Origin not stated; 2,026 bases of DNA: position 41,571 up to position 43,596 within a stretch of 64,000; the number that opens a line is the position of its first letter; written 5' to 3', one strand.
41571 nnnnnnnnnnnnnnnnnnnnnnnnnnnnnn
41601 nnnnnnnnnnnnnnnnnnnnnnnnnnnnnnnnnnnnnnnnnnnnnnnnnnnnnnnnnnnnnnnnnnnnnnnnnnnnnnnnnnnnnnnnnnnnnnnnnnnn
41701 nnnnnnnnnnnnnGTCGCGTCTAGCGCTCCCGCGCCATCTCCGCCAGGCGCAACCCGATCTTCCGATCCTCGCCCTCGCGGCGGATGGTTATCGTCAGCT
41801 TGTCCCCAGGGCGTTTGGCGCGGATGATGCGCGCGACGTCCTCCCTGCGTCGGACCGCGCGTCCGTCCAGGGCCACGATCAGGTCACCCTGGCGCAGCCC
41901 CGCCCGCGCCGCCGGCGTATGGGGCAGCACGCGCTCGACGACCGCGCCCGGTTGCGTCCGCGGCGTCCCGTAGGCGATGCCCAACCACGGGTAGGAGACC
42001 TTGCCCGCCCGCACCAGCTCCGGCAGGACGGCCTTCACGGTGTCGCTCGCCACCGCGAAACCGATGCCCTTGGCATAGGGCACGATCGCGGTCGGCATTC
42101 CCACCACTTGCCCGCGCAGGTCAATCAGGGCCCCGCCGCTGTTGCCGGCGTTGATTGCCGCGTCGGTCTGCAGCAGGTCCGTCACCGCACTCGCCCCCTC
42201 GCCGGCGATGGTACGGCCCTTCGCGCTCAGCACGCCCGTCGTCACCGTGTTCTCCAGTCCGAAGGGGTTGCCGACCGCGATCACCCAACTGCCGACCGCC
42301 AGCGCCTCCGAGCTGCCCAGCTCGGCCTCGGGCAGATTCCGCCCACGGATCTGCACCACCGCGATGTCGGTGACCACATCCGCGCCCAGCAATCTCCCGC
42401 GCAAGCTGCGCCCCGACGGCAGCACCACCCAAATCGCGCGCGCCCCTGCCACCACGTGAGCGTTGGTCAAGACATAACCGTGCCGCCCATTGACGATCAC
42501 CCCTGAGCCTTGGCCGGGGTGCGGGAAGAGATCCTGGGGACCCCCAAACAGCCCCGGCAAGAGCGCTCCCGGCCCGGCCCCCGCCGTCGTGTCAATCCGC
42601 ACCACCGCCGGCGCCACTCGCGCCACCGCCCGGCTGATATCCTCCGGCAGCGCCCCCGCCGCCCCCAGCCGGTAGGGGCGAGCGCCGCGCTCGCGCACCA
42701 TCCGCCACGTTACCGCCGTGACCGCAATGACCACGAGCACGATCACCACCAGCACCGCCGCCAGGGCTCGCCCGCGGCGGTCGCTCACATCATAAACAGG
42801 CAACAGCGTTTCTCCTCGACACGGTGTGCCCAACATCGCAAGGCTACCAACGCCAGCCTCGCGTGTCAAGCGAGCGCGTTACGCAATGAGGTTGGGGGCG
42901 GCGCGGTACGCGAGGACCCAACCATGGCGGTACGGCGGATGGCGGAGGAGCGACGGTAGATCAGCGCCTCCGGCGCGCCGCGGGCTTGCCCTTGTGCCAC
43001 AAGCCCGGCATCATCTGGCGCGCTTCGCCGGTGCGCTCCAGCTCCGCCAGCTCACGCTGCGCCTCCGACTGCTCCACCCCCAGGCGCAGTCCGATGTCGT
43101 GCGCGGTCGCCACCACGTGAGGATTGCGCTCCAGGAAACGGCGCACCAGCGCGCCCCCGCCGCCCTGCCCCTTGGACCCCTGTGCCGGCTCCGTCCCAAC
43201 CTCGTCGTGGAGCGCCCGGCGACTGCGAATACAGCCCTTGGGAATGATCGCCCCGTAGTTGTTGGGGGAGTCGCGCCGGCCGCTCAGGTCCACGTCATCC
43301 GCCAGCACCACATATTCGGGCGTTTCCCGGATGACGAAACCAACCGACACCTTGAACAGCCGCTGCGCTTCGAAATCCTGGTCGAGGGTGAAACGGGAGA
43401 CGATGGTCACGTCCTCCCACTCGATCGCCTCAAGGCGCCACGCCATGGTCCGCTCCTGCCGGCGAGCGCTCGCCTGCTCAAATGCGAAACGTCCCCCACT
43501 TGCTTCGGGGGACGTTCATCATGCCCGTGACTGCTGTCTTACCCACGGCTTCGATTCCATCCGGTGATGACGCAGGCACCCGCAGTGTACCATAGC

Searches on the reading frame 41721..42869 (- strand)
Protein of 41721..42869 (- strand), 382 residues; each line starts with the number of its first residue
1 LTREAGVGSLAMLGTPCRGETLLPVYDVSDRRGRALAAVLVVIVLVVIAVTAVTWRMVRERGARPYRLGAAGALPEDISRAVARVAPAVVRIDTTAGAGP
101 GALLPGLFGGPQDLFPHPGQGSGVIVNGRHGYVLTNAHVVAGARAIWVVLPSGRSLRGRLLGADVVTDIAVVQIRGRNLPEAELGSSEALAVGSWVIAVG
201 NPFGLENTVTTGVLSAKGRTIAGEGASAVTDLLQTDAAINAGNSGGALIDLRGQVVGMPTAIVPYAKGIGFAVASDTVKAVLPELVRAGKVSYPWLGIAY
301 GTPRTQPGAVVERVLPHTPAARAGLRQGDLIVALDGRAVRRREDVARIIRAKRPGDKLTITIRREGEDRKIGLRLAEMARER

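Call 18: search_protein_families(library=pfam, proteins=[window:41721-42869:-], max_evalue=0.001)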
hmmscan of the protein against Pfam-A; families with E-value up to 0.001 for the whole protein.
window:41721-42869:- (382 aa): 5 families
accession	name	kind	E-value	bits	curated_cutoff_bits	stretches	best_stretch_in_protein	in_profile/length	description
PF13365.12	Trypsin_2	-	1.3e-31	110.7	27.6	1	121-258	1-144/144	Trypsin-like peptidase domain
PF13180.12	PDZ_2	-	6.1e-15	55.7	27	1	305-372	10-77/80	PDZ domain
PF17820.7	PDZ_6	-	7.4e-14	51.7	27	1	310-364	1-54/54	PDZ domain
PF00089.32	Trypsin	-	4.9e-12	46.6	20.6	1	122-279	28-217/220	Trypsin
PF00595.29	PDZ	-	1e-08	35.8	23.2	1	301-363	17-81/81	PDZ domain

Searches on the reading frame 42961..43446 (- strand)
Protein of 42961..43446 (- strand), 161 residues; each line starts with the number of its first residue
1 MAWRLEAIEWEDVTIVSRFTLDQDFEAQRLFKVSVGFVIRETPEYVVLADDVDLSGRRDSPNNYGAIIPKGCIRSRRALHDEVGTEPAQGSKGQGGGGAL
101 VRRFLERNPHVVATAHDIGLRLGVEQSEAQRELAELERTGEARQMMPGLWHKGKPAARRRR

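Call 18: search_protein_families(library=pfam, proteins=[window:42961-43446:-], max_evalue=0.001)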
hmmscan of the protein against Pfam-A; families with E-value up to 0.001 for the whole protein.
window:42961-43446:- (161 aa): 1 family
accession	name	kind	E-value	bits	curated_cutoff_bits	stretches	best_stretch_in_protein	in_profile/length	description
PF12802.13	MarR_2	-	0.00096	19.7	27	0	104-140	13-48/61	MarR family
